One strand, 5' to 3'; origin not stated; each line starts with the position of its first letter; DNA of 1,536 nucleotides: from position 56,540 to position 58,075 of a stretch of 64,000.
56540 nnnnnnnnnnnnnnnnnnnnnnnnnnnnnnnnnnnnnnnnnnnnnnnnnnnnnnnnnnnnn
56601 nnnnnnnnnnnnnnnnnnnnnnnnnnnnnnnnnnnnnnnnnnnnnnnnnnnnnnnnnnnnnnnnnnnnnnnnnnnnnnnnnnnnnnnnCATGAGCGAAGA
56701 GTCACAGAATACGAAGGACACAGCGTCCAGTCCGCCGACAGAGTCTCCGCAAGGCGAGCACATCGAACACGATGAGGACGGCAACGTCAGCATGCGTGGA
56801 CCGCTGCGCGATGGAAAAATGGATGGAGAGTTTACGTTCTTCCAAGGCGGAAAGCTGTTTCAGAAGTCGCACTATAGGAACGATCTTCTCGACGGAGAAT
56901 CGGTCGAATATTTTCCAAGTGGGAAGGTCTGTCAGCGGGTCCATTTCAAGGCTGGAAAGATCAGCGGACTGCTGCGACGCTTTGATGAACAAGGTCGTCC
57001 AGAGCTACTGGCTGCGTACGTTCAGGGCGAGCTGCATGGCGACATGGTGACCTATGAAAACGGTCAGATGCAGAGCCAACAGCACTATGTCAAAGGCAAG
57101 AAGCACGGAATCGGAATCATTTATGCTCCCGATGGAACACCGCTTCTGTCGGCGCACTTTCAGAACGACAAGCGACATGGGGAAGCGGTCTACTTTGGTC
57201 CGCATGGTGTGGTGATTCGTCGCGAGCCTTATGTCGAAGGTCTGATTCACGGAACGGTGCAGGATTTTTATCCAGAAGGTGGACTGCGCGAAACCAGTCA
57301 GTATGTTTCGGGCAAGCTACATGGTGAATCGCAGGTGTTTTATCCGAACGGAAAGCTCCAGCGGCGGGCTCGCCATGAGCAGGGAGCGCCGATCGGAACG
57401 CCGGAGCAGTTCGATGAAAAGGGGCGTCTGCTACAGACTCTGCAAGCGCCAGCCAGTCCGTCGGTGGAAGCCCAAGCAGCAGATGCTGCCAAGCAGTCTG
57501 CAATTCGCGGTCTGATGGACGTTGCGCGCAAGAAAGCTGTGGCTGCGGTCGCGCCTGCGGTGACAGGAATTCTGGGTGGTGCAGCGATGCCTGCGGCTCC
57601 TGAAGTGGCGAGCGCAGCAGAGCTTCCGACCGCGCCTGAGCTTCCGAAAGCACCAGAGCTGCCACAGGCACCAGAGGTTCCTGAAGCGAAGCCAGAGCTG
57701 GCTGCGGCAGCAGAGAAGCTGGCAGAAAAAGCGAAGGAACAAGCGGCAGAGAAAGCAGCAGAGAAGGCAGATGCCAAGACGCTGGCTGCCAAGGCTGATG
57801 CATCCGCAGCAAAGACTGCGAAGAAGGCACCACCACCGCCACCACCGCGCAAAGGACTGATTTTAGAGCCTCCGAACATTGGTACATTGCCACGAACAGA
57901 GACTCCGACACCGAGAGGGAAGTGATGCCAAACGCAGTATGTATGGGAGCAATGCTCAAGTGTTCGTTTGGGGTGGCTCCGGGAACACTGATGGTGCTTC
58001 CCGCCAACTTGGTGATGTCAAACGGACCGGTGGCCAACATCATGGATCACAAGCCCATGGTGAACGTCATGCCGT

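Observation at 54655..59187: VgrG-linked cargo module: MORN/YwqK-repeat protein, DUF4280 PAAR-like protein and an unknown coiled-coil protein; candidate novel type VI effector/adaptor/immunity set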

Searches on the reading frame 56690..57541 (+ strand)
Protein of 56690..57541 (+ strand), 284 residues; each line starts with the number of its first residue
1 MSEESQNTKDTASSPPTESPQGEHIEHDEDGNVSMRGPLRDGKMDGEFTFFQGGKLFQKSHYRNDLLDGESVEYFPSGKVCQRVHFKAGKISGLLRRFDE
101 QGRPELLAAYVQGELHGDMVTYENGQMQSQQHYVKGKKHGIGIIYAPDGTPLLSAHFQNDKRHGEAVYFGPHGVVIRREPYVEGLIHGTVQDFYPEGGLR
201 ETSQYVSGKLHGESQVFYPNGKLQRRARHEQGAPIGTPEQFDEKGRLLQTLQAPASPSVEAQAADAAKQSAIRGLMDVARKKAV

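Call 20: find_homologous_proteins(query=window:56690-57541:+)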
Query seq(284 aa) (284 aa): 20 proteins with E <= 0.001 among 1100 candidates.
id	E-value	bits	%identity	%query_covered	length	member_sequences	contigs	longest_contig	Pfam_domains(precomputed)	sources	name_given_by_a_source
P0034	1.3e-132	459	85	82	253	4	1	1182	PF02493.27,PF07661.20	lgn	-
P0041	2.3e-93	330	75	68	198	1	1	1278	PF07661.20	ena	-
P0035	9.5e-38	148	84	31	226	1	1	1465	-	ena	-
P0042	2.6e-31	127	67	33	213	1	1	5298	PF07661.20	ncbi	-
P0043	1.0e-21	95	32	55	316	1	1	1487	PF07661.20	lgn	-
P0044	1.3e-16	79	32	58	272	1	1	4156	PF07661.20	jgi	jgi:antitoxin component YwqK of YwqJK toxin-antitoxin module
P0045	4.3e-16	77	24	81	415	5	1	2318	PF07661.20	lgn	-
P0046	1.3e-15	75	27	60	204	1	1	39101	PF07661.20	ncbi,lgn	-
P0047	4.6e-15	73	25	81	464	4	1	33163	PF07661.20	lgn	-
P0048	1.1e-12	66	25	75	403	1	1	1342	PF07661.20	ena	-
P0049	2.2e-10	58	25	37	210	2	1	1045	PF07661.20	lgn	-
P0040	2.2e-10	58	26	62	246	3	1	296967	PF07661.20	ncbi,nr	ncbi:MAG: toxin-antitoxin system YwqK family antitoxin [Pirellulales bacterium]|nr:toxin-antitoxin s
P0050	3.9e-10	57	24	74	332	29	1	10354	PF07661.20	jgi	jgi:antitoxin component YwqK of YwqJK toxin-antitoxin module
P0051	1.8e-9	55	26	75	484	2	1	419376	-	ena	-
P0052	1.8e-9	55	23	82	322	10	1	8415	PF07661.20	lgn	-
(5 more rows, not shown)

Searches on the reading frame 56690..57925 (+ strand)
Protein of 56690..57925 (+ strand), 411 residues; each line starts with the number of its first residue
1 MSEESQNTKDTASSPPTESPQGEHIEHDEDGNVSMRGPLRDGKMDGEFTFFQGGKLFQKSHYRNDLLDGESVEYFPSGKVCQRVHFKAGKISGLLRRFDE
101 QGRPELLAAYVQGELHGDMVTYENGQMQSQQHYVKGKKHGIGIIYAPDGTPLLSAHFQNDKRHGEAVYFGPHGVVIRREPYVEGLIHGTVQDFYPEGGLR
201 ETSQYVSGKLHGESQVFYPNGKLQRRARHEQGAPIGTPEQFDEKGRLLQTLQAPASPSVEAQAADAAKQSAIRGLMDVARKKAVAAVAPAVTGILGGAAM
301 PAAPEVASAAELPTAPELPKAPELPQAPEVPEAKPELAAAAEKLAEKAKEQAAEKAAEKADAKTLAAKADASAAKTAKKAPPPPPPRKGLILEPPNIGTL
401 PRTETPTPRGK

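Call 3: search_protein_families(library=pfam, proteins=[window:56690-57925:+], max_evalue=0.1)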
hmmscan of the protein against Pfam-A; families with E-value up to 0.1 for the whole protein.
window:56690-57925:+ (411 aa): 2 families
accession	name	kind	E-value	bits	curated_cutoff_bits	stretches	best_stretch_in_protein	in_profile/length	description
PF07661.19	MORN_2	-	2.8e-24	82.8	29.6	2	210-226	1-17/22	MORN repeat variant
PF02493.26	MORN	-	2.6e-05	24.3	22.5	0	133-150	5-22/23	MORN repeat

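Call 4: search_protein_families(library=ncbifam, proteins=[window:56690-57925:+], max_evalue=0.1)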
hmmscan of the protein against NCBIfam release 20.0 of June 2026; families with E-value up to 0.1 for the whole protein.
window:56690-57925:+ (411 aa): 2 families
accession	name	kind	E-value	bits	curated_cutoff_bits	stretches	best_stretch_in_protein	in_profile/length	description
NF033566.1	adhes_LIC20035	equivalog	3.9e-09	35.8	250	1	121-249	123-256/434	LIC20035 family adhesin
NF033761.1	gliding_GltJ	equivalog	0.013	14.6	450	1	237-384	339-478/671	adventurous gliding motility protein GltJ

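Call 9: find_homologous_proteins(query=window:56690-57925:+)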
Query window:56690-57925:+ (411 aa): 7 proteins with E <= 0.001 among 8000 candidates.
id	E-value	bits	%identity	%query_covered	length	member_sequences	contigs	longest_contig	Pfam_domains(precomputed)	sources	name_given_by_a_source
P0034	8.9e-132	458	85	57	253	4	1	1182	PF02493.27,PF07661.20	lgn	-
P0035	7.0e-89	317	73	53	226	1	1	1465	-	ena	-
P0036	7.0e-24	103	25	52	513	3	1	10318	PF07661.20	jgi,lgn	-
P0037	6.4e-21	93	25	52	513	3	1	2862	PF07661.20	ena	-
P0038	2.7e-19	88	23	57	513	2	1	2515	PF07661.20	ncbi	-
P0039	2.4e-15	75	31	32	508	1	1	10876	PF07661.20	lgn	-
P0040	9.3e-9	53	26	43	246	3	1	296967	PF07661.20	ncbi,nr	ncbi:MAG: toxin-antitoxin system YwqK family antitoxin [Pirellulales bacterium]|nr:toxin-antitoxin s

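Call 56: search_solved_structures(query=window:56690-57925:+, max_evalue=0.01)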
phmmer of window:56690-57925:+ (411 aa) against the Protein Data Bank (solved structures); distinct sequences matched with E-value up to 0.01: 8.
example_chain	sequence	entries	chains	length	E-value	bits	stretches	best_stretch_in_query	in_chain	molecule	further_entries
8j07_A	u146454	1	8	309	3.8e-05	26.2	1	109-230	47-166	Radial spoke head 1 homolog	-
7dmp_A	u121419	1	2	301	4.2e-05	26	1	109-230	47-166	Radial spoke head 1 homolog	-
8wzb_F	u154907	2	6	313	4.8e-05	25.8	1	109-230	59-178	Radial spoke head 1 homolog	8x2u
9fqr_Hb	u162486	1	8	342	0.00021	23.7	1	122-230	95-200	Probable inactive peptidyl-prolyl cis-trans isomerase-like 6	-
1h3i_A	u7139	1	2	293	0.00074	21.9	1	149-232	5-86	HISTONE H3 LYSINE 4 SPECIFIC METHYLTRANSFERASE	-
6t69_A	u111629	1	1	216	0.0012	21.2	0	181-224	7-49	Membrane occupation and recognition nexus protein MORN1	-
6t6q_AAA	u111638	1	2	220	0.0013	21.2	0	180-224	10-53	Membrane occupation and recognition nexus protein MORN1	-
1mt6_A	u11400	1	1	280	0.0015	20.9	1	154-232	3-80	SET9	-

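Call 66: predict_structure(alignment_id=A5)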
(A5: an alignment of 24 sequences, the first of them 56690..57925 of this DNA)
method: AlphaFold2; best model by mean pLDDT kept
length: 411 residues; sequences in the alignment: 24
mean_pLDDT: 79.6   pTM: 0.57
mean pLDDT of the five models: 79.6, 78.9, 78.6, 77.4, 75.8
residues with pLDDT >= 90: 210; 70-90: 66; 50-70: 78; < 50: 57
segments of 3 or more residues with pLDDT < 50: 1-14, 306-308, 317-331, 388-393, 395-403
pLDDT, mean of each block of 10 residues (from residue 1): 43 51 84 88 93 97 97 98 98 98 98 98 97 98 96 98 97 93 96 95 97 97 97 93 90 59 81 86 75 53 48 48 46 56 76 76 66 53 55 46 53 42
secondary structure, 60 per line:
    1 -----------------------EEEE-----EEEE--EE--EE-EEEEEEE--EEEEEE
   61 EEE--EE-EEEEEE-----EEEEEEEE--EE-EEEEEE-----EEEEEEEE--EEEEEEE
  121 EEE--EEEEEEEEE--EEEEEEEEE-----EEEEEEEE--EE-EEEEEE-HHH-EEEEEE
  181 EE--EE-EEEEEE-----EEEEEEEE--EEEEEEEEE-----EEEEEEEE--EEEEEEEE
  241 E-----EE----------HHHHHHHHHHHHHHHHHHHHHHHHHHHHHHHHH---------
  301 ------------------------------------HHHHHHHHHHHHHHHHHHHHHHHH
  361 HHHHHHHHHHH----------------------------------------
elements in order: E24-27 E33-36 E46-52 E55-63 E69-74 E80-87 E93-98 E104-111 E114-123 E126-134 E137-145 E151-158 E164-169 E175-182 E188-193 E199-206 E209-217 E223-230 E233-241 H259-291 H337-371

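Call 69: fold_search(model_id=the predicted structure, library=pdb)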
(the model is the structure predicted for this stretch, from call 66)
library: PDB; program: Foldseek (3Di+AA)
matches with E <= 10: 739; with E <= 0.001: 81
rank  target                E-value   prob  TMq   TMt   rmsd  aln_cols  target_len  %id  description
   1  6t4d                  8.4e-10  1.00  0.29  0.51   7.1       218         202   17  Crystal structure of Plasmodium falciparum Morn1 (released 2020-11-18)
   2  6t69                  2.1e-09  1.00  0.34  0.61   5.5       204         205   22  Crystal structure of Toxoplasma gondii Morn1(V shape) (released 2020-11-18)
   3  6t68_A                2.5e-09  1.00  0.28  0.46   7.8       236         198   20  Crystal structure of Trypanosoma brucei Morn1 (released 2020-11-18)
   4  6t6q_BBB              4.3e-09  1.00  0.35  0.62   5.6       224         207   17  Crystal structure of Toxoplasma gondii Morn1 (extended conformation). (released 2020-11-18)
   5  6t6q_AAA              8.1e-09  1.00  0.35  0.61   5.6       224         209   17  Crystal structure of Toxoplasma gondii Morn1 (extended conformation). (released 2020-11-18)
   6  6t68_B                8.5e-09  1.00  0.27  0.43   7.0       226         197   21  Crystal structure of Trypanosoma brucei Morn1 (released 2020-11-18)
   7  6t4r_CCC              1.5e-08  1.00  0.36  0.63   5.2       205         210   21  Crystal structure of Trypanosoma brucei Morn1 (released 2020-11-18)
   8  6t4r_AAA              2.7e-08  1.00  0.35  0.61   5.1       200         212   22  Crystal structure of Trypanosoma brucei Morn1 (released 2020-11-18)
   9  9e5c_4y               4.9e-07  1.00  0.19  0.13  11.8       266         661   16  Cryo-EM structure of 96 nm repeat of microtubule doublet from T. brucei flagellum (released 2025-03-12)
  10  8j07_A                8.8e-07  1.00  0.28  0.48   7.8       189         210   21  96nm repeat of human respiratory doublet microtubule and associated axonemal complexes (released 2023-07-26)
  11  9uo9                  1.1e-06  1.00  0.35  0.51   5.3       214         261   16  Structure of mouse Junctophilin-2 (released 2026-01-21)
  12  7rxe                  1.4e-06  1.00  0.37  0.47   6.9       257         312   15  Crystal structure of junctophilin-2 (released 2022-02-23)
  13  7rxq_A                1.5e-06  1.00  0.34  0.46  15.7       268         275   15  Crystal structure of junctophilin-2 in complex with a CaV1.1 peptide (released 2022-02-23)
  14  7rw4                  1.8e-06  1.00  0.37  0.46  21.9       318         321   16  Crystal structure of junctophilin-1 (released 2022-02-23)
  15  8j07_c1               3.7e-06  1.00  0.25  0.39  10.2       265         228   15  96nm repeat of human respiratory doublet microtubule and associated axonemal complexes (released 2023-07-26)
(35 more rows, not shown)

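Call 84: search_protein_families(library=phrogs, proteins=[window:56690-57925:+], max_evalue=0.01)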
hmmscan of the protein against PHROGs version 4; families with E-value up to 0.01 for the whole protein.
window:56690-57925:+ (411 aa): 2 families
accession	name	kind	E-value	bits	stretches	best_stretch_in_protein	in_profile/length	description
phrog_31248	-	unknown function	2.5e-05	25.2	1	263-349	69-156/200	-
phrog_7324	-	unknown function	0.001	19.5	1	85-164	52-219/333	-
